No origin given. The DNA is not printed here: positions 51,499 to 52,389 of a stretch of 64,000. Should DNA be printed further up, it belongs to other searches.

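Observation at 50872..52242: Single polypeptide fusing a TatD-family hydrolase to a radical SAM domain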

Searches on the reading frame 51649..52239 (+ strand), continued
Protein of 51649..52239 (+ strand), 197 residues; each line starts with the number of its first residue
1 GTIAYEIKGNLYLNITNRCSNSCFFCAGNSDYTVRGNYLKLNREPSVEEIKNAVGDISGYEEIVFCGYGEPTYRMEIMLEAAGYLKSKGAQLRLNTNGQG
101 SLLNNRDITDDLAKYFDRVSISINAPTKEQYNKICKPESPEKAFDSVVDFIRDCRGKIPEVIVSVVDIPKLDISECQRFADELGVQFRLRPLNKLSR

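Call 29: find_related_loci(query=A2, collection=metagenome_contigs, flank=7000)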
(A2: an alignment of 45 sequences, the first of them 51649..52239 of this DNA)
Query A2 (197 aa) in metagenome_contigs; peptide patterns used: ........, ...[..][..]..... (x = any residue, [..] = any of these).
600 stretches matched a pattern (row limit reached: there are more); 573 encode a relative of the query (tblastn E <= 1e-3); the best 80 are kept; 80 distinct loci.
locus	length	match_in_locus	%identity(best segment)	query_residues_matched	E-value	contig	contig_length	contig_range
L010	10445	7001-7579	48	3-195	4e-63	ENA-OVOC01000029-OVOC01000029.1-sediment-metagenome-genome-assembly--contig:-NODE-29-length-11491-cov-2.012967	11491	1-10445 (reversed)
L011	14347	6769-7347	47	3-195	1e-62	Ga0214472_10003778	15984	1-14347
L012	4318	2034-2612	47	3-195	5e-62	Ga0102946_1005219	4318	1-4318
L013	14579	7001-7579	46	3-195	1e-61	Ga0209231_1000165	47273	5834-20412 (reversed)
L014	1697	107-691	47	1-195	1e-63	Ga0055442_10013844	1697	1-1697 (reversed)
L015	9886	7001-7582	49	1-193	2e-61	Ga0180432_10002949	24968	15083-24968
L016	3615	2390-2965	47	1-193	3e-61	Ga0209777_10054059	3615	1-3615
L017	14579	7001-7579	47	3-195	5e-61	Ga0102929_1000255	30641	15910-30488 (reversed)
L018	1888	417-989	48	1-190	2e-62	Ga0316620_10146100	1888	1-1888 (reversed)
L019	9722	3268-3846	51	2-193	1e-60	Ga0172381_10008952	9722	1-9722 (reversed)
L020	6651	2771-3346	47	1-193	2e-60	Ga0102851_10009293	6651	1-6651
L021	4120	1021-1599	47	3-195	2e-60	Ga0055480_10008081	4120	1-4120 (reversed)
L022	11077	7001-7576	50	3-193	2e-60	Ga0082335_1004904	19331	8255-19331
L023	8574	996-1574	44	3-195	2e-60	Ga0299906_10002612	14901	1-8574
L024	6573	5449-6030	46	1-195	3e-60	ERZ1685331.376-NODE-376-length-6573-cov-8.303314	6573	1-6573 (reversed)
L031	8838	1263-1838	48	3-193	2e-59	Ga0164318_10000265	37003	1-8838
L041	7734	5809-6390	47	1-195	7e-59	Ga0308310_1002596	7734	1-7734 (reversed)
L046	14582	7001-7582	47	3-194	2e-58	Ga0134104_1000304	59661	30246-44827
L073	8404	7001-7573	45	1-190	3e-56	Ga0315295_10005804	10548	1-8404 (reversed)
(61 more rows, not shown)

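Call 38: predict_structure(alignment_id=A2)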
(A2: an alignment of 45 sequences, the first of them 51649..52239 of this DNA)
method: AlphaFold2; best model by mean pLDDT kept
length: 197 residues; sequences in the alignment: 45
mean_pLDDT: 94.1   pTM: 0.90
mean pLDDT of the five models: 94.1, 93.6, 93.6, 93.3, 92.4
residues with pLDDT >= 90: 172; 70-90: 18; 50-70: 5; < 50: 2
segments of 3 or more residues with pLDDT < 50: none
pLDDT, mean of each block of 10 residues (from residue 1): 94 96 84 80 97 97 94 98 98 98 98 99 96 97 98 97 96 97 97 63
secondary structure, 60 per line:
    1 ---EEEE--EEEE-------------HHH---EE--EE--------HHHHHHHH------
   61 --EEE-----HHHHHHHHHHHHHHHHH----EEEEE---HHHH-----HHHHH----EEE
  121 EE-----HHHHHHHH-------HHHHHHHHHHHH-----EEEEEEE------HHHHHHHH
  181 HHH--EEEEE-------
elements in order: E4-7 E10-13 H47-54 E63-65 H71-87 E92-96 H100-103 H109-113 E118-122 H128-135 H143-154 E160-166 H173-183 E186-190

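Call 40: search_protein_families(library=ncbifam, proteins=[L003:6596-7963:+, L041:3848-5047:+, L018:994-1695:+, L031:3013-4071:+, L019:3845-4909:+, L017:3400-4443:+], max_evalue=0.00001)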
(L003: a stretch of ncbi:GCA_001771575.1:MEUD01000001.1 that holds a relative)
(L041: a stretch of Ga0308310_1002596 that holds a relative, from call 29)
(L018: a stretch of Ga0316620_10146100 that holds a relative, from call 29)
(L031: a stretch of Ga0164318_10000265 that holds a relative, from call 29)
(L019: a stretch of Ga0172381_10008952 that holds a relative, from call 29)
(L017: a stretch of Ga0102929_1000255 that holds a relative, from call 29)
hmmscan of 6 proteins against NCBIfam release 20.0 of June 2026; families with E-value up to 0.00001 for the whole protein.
L003:6596-7963:+ (456 aa): 47 families (the best 25 are shown)
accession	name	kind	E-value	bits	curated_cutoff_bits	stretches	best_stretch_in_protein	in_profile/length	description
TIGR01350.1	lipoamide_DH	equivalog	1.8e-139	465.4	408.8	1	18-450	1-461/461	dihydrolipoyl dehydrogenase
TIGR02053.1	MerA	equivalog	1.8e-88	297.5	454.45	1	19-442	1-452/465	mercury(II) reductase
NF004945.0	PRK06292.2-3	equivalog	7e-88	295.5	494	1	17-436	2-445/457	dihydrolipoyl dehydrogenase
NF003585.0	PRK05249.1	equivalog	9.5e-81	271.7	465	1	17-447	5-461/464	Si-specific NAD(P)(+) transhydrogenase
NF004943.0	PRK06292.2-1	equivalog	9.5e-80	268.6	432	1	17-443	2-455/456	dihydrolipoyl dehydrogenase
NF004991.0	PRK06370.1-3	subfamily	3.8e-78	263.3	620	2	12-243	29-263/509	FAD-containing oxidoreductase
NF004776.0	PRK06116.1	equivalog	1.2e-74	252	480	1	17-434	3-444/450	glutathione-disulfide reductase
NF004947.0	PRK06292.2-5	equivalog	4.1e-73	246.9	592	2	17-235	2-222/474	dihydrolipoyl dehydrogenase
NF005883.0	PRK07845.1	equivalog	1.4e-72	245.2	479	2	21-242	5-237/466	NAD(P)H-quinone dehydrogenase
TIGR01424.1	gluta_reduc_2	equivalog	1.1e-71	241.7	606.05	1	18-434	2-440/446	glutathione-disulfide reductase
NF004946.0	PRK06292.2-4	subfamily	2e-69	234.6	634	2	17-243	2-232/487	dihydrolipoyl dehydrogenase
NF005884.0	PRK07846.1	equivalog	5.6e-66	223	501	1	17-439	2-447/454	mycothione reductase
NF004992.0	PRK06370.1-4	equivalog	1.1e-65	221.8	629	2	17-242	3-230/459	FAD-containing oxidoreductase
NF010311.1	PRK13748.1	subfamily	1.3e-58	199.2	600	1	14-440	93-545/560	mercury(II) reductase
TIGR03452.1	mycothione_red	equivalog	2.3e-58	198.2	635.65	1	17-439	1-448/452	mycothione reductase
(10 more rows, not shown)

L041:3848-5047:+ (400 aa): 7 families
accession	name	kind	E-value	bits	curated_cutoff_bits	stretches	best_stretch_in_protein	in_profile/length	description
NF003160.0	PRK04135.1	equivalog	5.3e-181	601.6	468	1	3-400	7-403/403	2,3-bisphosphoglycerate-independent phosphoglycerate mutase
TIGR00306.2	apgM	subfamily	1.5e-110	370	320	1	13-389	1-403/403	2,3-bisphosphoglycerate-independent phosphoglycerate mutase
NF003104.0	PRK04024.1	equivalog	3e-104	349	489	1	11-400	2-412/412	2,3-bisphosphoglycerate-independent phosphoglycerate mutase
NF038358.1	phophono_PhpG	equivalog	1.8e-60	204.9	545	1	13-389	1-416/417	CMP-5'-phosphonoformate--3-phosphoglycerate phosphonoformyl transferase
NF003242.0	PRK04200.1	equivalog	3.8e-57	194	426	1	13-389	2-393/395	cofactor-independent phosphoglycerate mutase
TIGR02535.1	hyp_Hser_kinase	hypoth_equivalog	2.9e-55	187.7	446.3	1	13-388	2-395/397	proposed homoserine kinase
TIGR01696.1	deoB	equivalog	8.4e-06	24.9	341.2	0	271-361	258-351/381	phosphopentomutase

L018:994-1695:+ (234 aa): 0 families

L031:3013-4071:+ (353 aa): 8 families
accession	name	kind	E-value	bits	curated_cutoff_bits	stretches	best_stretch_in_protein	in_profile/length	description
NF004326.0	PRK05720.1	subfamily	1.6e-134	448.2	271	1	5-342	12-352/358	s-methyl-5-thioribose-1-phosphate isomerase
TIGR00512.1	salvage_mtnA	equivalog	8.1e-132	439.2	279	1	5-331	2-334/335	S-methyl-5-thioribose-1-phosphate isomerase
TIGR00524.1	eIF-2B_rel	subfamily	4.9e-111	370.7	185.85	1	30-332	1-303/303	S-methyl-5-thioribose-1-phosphate isomerase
NF004700.0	PRK06036.1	equivalog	3.7e-102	341.9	528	1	5-336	3-334/339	S-methyl-5-thioribose-1-phosphate isomerase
NF004436.0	PRK05772.1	equivalog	3.7e-90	302.8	521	1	6-342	19-361/363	S-methyl-5-thioribose-1-phosphate isomerase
TIGR00511.1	ribulose_e2b2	equivalog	1.7e-57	195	314.1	1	35-331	4-287/301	ribose 1,5-bisphosphate isomerase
NF006210.0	PRK08335.1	equivalog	5.3e-19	68.5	339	1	106-333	66-272/275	translation initiation factor IF-2B subunit alpha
NF004994.0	PRK06372.1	equivalog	6.9e-19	68.2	249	1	158-332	86-248/253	translation initiation factor IF-2B subunit delta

L019:3845-4909:+ (355 aa): 5 families
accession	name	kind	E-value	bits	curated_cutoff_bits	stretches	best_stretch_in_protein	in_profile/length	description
NF041647.1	ABC_perm_CPBP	equivalog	5.2e-23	81.6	435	1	206-345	493-634/636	ABC transporter permease subunit/CPBP intramembrane protease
NF040589.1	CPBP_Synerg_MrtS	equivalog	6.7e-12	45.9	130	1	250-344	72-166/170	Synerg-CTERM system glutamic-type intramembrane protease MrtS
NF033192.3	CPBP_JDVT_MrtJ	equivalog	1.1e-09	38.9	75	1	261-342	5-96/98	JDVT-CTERM system glutamic-type intramembrane protease MrtJ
TIGR03008.1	pepcterm_CAAX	equivalog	3e-09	37.1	81.05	1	216-346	77-214/222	CAAX prenyl protease-related protein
NF046050.1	CPBP_fam_MroQ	equivalog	1.4e-08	34.5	270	1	129-347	9-226/243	intramembrane glutamic endopeptidase MroQ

L017:3400-4443:+ (348 aa): 1 family
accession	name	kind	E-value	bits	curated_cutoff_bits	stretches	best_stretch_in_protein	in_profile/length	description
NF041131.1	RicT_YaaT_fam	subfamily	1.2e-88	296.2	70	1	30-240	2-212/213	regulatory iron-sulfur-containing complex subunit RicT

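Call 45: search_protein_families(library=pfam, proteins=[P0317, P0352, P0329, P0377, P0265, P0360, P0272, P0376], max_evalue=0.001)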
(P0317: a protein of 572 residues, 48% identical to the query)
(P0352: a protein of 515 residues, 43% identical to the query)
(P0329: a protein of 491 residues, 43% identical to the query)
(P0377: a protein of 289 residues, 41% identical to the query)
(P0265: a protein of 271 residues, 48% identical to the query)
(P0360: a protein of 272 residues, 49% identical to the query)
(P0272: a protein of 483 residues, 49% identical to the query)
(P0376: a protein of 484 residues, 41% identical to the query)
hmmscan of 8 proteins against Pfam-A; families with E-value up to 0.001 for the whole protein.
P0317 (572 aa): 2 families
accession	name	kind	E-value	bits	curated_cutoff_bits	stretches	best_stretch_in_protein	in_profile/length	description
PF01026.27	TatD_DNase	-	4e-83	279.1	27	1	115-365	1-253/253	TatD related DNase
PF04055.27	Radical_SAM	-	9.3e-13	49.1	29.5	1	386-545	2-154/166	Radical SAM superfamily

P0352 (515 aa): 2 families
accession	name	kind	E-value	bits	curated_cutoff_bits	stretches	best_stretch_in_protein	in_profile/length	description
PF01026.27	TatD_DNase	-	6.5e-82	275.2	27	1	4-265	1-253/253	TatD related DNase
PF04055.27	Radical_SAM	-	8.1e-13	49.3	29.5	1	380-499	46-163/166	Radical SAM superfamily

P0329 (491 aa): 2 families
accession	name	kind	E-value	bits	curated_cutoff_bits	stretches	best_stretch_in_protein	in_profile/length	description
PF01026.27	TatD_DNase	-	4.7e-80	269.1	27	1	9-283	1-253/253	TatD related DNase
PF04055.27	Radical_SAM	-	1.6e-13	51.6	29.5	1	306-442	2-133/166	Radical SAM superfamily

P0377 (289 aa): 1 family
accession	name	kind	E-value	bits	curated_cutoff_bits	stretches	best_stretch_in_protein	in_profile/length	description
PF04055.27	Radical_SAM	-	5.9e-13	49.8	29.5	1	14-132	1-115/166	Radical SAM superfamily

P0265 (271 aa): 2 families
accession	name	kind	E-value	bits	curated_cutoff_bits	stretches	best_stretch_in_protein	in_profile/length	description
PF01026.27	TatD_DNase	-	2.4e-19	70.2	27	1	1-65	189-253/253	TatD related DNase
PF04055.27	Radical_SAM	-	4.9e-12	46.8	29.5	1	85-220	2-133/166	Radical SAM superfamily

P0360 (272 aa): 2 families
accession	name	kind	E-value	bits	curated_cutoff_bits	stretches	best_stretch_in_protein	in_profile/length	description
PF01026.27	TatD_DNase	-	3.2e-23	82.9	27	1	2-86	169-253/253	TatD related DNase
PF04055.27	Radical_SAM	-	1.3e-10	42.2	29.5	1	106-241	2-144/166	Radical SAM superfamily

P0272 (483 aa): 2 families
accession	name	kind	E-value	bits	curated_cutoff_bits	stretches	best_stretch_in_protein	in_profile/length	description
PF01026.27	TatD_DNase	-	8.5e-79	264.9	27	1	3-275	1-253/253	TatD related DNase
PF04055.27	Radical_SAM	-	3.8e-18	66.7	29.5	1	295-469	2-165/166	Radical SAM superfamily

P0376 (484 aa): 3 families
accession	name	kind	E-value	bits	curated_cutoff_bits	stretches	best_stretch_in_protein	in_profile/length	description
PF01026.27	TatD_DNase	-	6.1e-79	265.4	27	1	4-270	1-253/253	TatD related DNase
PF04055.27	Radical_SAM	-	9.6e-15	55.6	29.5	1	290-462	1-158/166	Radical SAM superfamily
PF04909.20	Amidohydro_2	-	0.00018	21.8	26.4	0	4-270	1-288/289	Amidohydrolase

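Call 46: find_encoding_contigs(protein=P0178, flank=5000, max_places=2)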
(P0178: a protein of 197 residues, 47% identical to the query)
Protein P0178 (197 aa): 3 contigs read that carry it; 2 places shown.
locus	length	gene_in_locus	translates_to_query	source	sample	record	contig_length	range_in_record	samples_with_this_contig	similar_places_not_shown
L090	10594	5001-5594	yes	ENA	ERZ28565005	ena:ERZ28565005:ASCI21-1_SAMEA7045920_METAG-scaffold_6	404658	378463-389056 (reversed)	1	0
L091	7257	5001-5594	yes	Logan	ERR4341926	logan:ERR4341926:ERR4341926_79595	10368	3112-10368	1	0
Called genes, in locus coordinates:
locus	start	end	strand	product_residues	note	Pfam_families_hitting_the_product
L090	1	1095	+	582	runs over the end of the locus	PF07690:MFS_1, PF12832:MFS_1_like, PF13347:MFS_2, PF03209:PUCC (faint), PF13347:MFS_2, PF00083:Sugar_tr (weak), PF07690:MFS_1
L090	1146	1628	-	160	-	PF07670:Gate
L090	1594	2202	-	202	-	-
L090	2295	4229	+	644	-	PF00133:tRNA-synt_1, PF01406:tRNA-synt_1e (weak), PF01921:tRNA-synt_1f (faint), PF09334:tRNA-synt_1g, PF00133:tRNA-synt_1, PF19303:Anticodon_3, PF01588:tRNA_bind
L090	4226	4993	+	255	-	PF01026:TatD_DNase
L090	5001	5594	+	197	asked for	PF04055:Radical_SAM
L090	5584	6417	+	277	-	PF00398:RrnaAD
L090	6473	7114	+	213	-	-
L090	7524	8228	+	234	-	PF00149:Metallophos, PF12850:Metallophos_2 (weak)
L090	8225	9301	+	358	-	PF13303:PTS_EIIC_2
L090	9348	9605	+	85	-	PF07873:YabP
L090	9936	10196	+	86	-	-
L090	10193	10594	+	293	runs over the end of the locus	PF02541:Ppx-GppA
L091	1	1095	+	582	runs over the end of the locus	PF07690:MFS_1, PF12832:MFS_1_like, PF13347:MFS_2, PF03209:PUCC (faint), PF13347:MFS_2, PF00083:Sugar_tr (weak), PF07690:MFS_1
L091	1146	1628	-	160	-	PF07670:Gate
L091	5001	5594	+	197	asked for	PF04055:Radical_SAM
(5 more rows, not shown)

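Call 47: find_encoding_contigs(protein=P0233, flank=5000, max_places=2)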
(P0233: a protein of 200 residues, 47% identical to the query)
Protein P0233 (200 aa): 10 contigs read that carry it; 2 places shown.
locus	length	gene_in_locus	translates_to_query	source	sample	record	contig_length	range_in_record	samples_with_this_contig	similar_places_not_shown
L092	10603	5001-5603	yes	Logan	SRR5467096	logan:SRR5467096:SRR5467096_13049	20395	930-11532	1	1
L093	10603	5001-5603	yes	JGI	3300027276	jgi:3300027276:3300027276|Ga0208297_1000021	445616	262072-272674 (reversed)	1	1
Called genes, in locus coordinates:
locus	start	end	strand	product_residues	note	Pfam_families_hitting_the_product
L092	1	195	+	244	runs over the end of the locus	PF05175:MTS, PF13847:Methyltransf_31, PF13649:Methyltransf_25 (faint)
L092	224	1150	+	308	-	PF00590:TP_methylase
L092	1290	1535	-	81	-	PF04014:MazE_antitoxin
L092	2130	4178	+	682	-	PF00133:tRNA-synt_1, PF01406:tRNA-synt_1e, PF09334:tRNA-synt_1g, PF00133:tRNA-synt_1, PF19303:Anticodon_3, PF08264:Anticodon_1, PF01588:tRNA_bind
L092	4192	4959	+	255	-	PF01026:TatD_DNase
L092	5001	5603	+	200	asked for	PF04055:Radical_SAM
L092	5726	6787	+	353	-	PF03990:DUF348 (weak), PF07501:G5, PF06725:3D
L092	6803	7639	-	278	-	PF02749:QRPTase_N, PF01729:QRPTase_C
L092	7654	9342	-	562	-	PF03486:HI0933_like (faint), PF00890:FAD_binding_2, PF02910:Succ_DH_flav_C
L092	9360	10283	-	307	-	PF02445:NadA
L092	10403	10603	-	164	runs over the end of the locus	PF08279:HTH_11, PF02829:3H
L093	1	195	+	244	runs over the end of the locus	PF05175:MTS, PF13847:Methyltransf_31, PF13649:Methyltransf_25 (faint)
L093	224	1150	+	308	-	PF00590:TP_methylase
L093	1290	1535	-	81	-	PF04014:MazE_antitoxin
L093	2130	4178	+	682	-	PF00133:tRNA-synt_1, PF01406:tRNA-synt_1e, PF09334:tRNA-synt_1g, PF00133:tRNA-synt_1, PF19303:Anticodon_3, PF08264:Anticodon_1, PF01588:tRNA_bind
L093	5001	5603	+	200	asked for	PF04055:Radical_SAM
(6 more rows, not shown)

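Call 48: find_encoding_contigs(protein=P0147, flank=5000, max_places=2)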
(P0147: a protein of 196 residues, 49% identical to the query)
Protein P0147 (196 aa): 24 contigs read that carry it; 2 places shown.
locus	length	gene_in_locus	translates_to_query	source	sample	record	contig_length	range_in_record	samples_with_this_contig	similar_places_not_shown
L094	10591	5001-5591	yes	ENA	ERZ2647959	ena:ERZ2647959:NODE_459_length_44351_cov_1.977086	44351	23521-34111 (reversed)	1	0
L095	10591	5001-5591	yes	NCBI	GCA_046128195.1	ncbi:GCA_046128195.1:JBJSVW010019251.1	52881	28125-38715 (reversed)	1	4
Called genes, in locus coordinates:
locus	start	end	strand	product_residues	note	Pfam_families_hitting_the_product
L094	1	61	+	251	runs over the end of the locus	PF01026:TatD_DNase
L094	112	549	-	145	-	-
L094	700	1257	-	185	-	-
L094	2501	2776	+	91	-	PF04023:FeoA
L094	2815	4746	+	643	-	PF01926:MMR_HSR1, PF02421:FeoB_N, PF00009:GTP_EFTU (weak), PF17910:FeoB_Cyto, PF07670:Gate, PF07664:FeoB_C, PF07670:Gate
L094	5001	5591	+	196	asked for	PF13353:Fer4_12 (weak), PF04055:Radical_SAM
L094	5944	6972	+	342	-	PF03990:DUF348, PF07501:G5, PF06725:3D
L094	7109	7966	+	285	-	PF00398:RrnaAD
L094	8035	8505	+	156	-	PF04308:RNaseH_like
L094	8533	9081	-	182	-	-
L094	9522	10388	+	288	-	PF05582:Peptidase_U57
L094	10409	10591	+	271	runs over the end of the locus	PF08486:SpoIID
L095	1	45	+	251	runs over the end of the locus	PF01026:TatD_DNase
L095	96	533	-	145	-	-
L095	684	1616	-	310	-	-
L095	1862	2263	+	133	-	PF27268:CsxB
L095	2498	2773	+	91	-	PF04023:FeoA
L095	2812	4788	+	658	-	PF01926:MMR_HSR1, PF02421:FeoB_N, PF00009:GTP_EFTU (weak), PF17910:FeoB_Cyto, PF07670:Gate, PF07664:FeoB_C, PF07670:Gate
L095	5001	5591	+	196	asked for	PF13353:Fer4_12 (weak), PF04055:Radical_SAM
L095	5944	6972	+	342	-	PF03990:DUF348, PF07501:G5, PF06725:3D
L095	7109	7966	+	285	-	PF00398:RrnaAD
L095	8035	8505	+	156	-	PF04308:RNaseH_like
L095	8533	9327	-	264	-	PF00535:Glycos_transf_2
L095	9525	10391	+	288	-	PF05582:Peptidase_U57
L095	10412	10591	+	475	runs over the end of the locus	PF08486:SpoIID, PF01520:Amidase_3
